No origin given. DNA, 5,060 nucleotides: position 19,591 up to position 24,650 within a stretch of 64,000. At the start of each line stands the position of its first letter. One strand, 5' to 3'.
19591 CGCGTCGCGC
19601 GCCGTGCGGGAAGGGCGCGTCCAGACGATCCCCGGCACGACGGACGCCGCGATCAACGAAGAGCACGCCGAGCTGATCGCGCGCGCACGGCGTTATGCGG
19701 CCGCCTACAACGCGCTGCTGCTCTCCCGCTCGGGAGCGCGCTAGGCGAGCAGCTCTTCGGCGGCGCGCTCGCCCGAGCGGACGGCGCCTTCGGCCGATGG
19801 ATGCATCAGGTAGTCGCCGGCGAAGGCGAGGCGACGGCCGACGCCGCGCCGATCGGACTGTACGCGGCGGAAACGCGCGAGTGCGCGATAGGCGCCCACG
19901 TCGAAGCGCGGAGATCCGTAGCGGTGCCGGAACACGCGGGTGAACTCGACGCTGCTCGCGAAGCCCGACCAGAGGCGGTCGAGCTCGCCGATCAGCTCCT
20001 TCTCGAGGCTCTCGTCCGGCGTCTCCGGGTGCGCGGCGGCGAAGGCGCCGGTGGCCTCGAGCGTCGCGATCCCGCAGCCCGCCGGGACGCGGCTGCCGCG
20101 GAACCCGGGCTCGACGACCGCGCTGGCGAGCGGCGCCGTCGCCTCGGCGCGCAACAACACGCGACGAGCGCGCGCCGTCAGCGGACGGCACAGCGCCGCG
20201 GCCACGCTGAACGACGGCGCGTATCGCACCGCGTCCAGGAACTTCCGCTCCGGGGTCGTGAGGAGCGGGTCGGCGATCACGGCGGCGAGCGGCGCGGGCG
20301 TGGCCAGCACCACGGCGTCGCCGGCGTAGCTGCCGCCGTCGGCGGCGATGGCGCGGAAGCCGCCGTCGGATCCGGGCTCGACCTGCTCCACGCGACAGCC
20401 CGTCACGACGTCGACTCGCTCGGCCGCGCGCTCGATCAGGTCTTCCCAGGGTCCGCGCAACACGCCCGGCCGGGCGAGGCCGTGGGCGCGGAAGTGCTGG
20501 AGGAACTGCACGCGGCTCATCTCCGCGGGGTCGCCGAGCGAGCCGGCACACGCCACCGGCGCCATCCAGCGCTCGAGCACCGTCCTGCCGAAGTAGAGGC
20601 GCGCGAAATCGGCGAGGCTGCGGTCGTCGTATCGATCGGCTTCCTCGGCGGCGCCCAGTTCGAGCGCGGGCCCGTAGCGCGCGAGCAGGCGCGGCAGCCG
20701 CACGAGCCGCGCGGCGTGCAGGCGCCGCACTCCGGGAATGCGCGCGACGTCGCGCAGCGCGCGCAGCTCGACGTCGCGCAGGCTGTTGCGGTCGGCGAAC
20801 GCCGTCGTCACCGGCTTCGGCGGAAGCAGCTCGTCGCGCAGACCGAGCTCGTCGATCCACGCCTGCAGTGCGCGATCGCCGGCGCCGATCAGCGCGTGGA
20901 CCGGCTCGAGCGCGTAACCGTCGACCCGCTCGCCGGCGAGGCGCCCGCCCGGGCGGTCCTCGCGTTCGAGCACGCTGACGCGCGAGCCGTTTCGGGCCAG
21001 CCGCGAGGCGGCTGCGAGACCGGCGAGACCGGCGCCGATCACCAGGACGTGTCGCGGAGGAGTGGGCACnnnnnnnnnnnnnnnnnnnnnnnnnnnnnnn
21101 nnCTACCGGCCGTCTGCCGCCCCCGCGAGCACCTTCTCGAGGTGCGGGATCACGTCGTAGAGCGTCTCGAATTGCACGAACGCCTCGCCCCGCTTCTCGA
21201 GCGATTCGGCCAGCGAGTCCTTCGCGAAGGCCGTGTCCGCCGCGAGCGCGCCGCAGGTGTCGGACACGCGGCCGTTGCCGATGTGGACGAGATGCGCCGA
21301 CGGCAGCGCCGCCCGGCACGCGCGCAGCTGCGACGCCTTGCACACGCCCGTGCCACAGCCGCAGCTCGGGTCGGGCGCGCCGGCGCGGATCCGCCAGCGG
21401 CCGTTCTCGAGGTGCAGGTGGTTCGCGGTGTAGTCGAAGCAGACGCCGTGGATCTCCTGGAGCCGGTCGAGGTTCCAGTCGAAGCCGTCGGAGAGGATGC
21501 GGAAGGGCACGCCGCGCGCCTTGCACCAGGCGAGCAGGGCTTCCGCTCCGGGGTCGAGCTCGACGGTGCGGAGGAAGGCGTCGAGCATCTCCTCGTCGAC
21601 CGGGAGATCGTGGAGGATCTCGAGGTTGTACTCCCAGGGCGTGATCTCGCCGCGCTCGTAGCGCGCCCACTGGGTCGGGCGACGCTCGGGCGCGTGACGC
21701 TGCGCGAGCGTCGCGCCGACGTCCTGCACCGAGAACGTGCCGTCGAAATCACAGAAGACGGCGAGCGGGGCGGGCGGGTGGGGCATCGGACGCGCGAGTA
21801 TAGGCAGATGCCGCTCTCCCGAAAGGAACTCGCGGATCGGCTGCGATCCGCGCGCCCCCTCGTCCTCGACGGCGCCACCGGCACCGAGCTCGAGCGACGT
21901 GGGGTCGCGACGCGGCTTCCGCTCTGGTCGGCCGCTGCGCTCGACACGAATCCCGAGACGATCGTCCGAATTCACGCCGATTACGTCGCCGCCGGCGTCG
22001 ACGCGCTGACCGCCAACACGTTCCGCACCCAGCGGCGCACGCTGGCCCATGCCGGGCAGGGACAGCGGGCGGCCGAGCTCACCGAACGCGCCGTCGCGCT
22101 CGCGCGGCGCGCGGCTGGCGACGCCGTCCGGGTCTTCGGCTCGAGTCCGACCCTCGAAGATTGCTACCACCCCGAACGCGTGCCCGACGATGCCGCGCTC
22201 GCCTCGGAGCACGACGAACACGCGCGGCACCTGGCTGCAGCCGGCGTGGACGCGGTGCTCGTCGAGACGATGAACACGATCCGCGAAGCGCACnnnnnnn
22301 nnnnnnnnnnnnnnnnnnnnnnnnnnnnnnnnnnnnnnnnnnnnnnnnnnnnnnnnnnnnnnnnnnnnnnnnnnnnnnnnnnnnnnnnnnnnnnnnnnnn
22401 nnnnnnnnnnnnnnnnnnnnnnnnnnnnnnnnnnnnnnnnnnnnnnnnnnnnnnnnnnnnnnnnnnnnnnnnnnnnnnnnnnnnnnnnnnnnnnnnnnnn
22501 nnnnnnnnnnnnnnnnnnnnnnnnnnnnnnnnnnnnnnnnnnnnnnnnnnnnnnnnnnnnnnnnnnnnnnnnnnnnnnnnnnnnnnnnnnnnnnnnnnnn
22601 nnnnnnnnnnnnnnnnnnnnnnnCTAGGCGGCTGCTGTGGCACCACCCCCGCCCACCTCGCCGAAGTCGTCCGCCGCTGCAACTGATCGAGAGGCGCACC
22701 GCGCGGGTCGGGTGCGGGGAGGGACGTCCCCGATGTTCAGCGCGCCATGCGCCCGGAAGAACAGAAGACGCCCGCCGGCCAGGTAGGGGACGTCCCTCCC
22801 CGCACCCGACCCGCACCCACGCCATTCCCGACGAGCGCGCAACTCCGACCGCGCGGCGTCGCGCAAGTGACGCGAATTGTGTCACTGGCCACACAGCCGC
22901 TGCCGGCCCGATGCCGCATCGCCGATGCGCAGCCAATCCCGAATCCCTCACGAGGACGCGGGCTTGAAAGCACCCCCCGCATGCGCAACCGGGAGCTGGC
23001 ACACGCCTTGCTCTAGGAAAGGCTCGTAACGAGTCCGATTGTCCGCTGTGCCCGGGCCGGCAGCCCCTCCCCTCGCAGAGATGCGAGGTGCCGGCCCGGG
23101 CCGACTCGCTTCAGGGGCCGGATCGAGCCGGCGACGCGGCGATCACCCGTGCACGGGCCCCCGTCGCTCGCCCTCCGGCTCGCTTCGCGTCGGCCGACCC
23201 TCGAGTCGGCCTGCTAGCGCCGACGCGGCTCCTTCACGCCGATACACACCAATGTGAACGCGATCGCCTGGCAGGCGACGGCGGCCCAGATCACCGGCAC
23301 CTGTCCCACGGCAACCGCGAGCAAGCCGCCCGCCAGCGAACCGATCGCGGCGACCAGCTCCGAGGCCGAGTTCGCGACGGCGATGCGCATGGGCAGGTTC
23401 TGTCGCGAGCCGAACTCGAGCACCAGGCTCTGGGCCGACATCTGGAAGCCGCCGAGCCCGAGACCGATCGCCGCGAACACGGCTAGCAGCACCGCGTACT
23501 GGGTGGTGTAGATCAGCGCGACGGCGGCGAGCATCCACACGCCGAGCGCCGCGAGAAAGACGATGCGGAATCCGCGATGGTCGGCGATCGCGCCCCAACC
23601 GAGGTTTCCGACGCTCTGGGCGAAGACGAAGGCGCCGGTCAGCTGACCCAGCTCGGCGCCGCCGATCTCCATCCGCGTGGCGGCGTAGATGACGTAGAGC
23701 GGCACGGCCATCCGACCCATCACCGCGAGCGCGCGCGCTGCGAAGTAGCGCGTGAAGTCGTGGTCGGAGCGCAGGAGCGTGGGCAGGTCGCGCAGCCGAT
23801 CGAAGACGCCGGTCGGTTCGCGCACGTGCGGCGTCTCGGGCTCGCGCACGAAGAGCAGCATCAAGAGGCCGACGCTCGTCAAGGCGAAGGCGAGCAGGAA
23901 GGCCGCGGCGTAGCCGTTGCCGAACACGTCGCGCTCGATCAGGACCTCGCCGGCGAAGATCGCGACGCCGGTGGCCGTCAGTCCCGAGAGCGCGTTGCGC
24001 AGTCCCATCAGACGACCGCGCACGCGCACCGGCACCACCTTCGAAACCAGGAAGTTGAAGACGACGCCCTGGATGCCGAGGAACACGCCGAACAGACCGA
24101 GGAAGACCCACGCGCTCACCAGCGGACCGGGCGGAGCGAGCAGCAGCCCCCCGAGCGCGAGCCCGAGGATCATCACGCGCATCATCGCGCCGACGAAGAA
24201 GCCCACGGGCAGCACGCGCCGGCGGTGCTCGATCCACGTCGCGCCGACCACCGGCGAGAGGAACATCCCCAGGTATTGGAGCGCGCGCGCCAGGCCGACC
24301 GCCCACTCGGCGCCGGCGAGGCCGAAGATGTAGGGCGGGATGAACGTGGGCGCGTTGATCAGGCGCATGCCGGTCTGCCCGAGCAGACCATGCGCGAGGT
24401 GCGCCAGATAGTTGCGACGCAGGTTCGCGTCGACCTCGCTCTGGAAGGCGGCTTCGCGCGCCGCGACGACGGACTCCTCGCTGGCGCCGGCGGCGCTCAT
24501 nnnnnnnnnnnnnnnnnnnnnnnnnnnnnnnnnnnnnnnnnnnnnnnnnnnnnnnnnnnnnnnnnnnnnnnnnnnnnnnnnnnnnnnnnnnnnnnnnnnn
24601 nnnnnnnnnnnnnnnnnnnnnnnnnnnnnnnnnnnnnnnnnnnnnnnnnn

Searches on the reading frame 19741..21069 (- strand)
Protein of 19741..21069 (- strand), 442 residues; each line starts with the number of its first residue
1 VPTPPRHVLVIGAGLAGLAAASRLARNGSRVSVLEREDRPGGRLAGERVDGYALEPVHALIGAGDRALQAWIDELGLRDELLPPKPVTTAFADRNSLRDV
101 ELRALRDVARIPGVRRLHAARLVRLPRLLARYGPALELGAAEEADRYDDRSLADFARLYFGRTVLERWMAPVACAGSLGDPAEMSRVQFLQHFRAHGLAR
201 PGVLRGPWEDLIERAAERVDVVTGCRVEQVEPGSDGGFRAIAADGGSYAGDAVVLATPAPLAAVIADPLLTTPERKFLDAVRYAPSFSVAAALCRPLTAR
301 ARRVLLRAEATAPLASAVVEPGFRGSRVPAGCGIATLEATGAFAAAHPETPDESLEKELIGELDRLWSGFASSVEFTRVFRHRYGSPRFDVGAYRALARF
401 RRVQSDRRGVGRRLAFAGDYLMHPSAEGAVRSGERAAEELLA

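Call 68: search_protein_families(library=pfam, proteins=[window:19741-21069:-], max_evalue=0.001)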
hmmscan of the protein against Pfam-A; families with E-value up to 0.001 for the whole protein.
window:19741-21069:- (442 aa): 13 families
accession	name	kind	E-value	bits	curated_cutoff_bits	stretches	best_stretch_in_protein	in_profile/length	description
PF01593.30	Amino_oxidase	-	1.5e-34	120.5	19.8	1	15-441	1-443/443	Flavin containing amine oxidoreductase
PF13450.12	NAD_binding_8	-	2.1e-13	50.8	21.9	1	10-74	1-67/68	NAD(P)-binding Rossmann-like domain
PF07992.20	Pyr_redox_2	-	2.8e-08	34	26.1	1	7-43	2-39/291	Pyridine nucleotide-disulphide oxidoreductase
PF01266.30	DAO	-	5e-08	33.3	27.9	1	8-142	2-104/353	FAD dependent oxidoreductase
PF00070.33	Pyr_redox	-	1.3e-07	32.5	22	1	7-45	1-38/82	Pyridine nucleotide-disulphide oxidoreductase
PF00890.30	FAD_binding_2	-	2.8e-07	30.5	20.4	1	7-43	1-37/414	FAD binding domain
PF12831.13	FAD_oxidored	-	3.5e-07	30.3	27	1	8-49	2-43/416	FAD dependent oxidoreductase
PF03486.20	HI0933_like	-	2.7e-06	27.5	50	1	7-44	2-39/244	HI0933-like protein Rossmann domain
PF13454.12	NAD_binding_9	-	2.9e-06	27.8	21.8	0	208-257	103-152/155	FAD-NAD(P)-binding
PF01494.25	FAD_binding_3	-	5.7e-05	22.9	22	1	7-39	3-35/349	FAD binding domain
PF01134.28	GIDA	-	0.00014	21.5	22.1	1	8-34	2-28/391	Glucose inhibited division protein A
PF01946.23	Thi4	-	0.00036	20.3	26.2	1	8-43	20-56/235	Thi4 family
PF01262.27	AlaDh_PNT_C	-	0.00085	19.2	23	0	4-37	27-60/214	Alanine dehydrogenase/PNT, C-terminal domain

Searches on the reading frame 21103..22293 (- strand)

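Call 68: search_protein_families(library=pfam, proteins=[window:21103-22293:-], max_evalue=0.001)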
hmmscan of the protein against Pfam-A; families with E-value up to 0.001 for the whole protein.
window:21103-22293:- (396 aa): 1 family
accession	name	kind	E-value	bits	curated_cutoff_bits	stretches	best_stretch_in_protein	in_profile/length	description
PF12710.13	HAD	-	2.5e-10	41.5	27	1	179-342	1-182/189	haloacid dehalogenase-like hydrolase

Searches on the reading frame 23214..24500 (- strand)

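Call 69: search_protein_families(library=pfam, proteins=[window:23214-24500:-], max_evalue=0.001)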
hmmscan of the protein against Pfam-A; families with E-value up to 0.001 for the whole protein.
window:23214-24500:- (428 aa): 1 family
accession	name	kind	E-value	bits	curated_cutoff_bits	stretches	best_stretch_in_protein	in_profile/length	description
PF07690.21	MFS_1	-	1.5e-20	73.9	33.4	2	254-421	3-173/347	Major Facilitator Superfamily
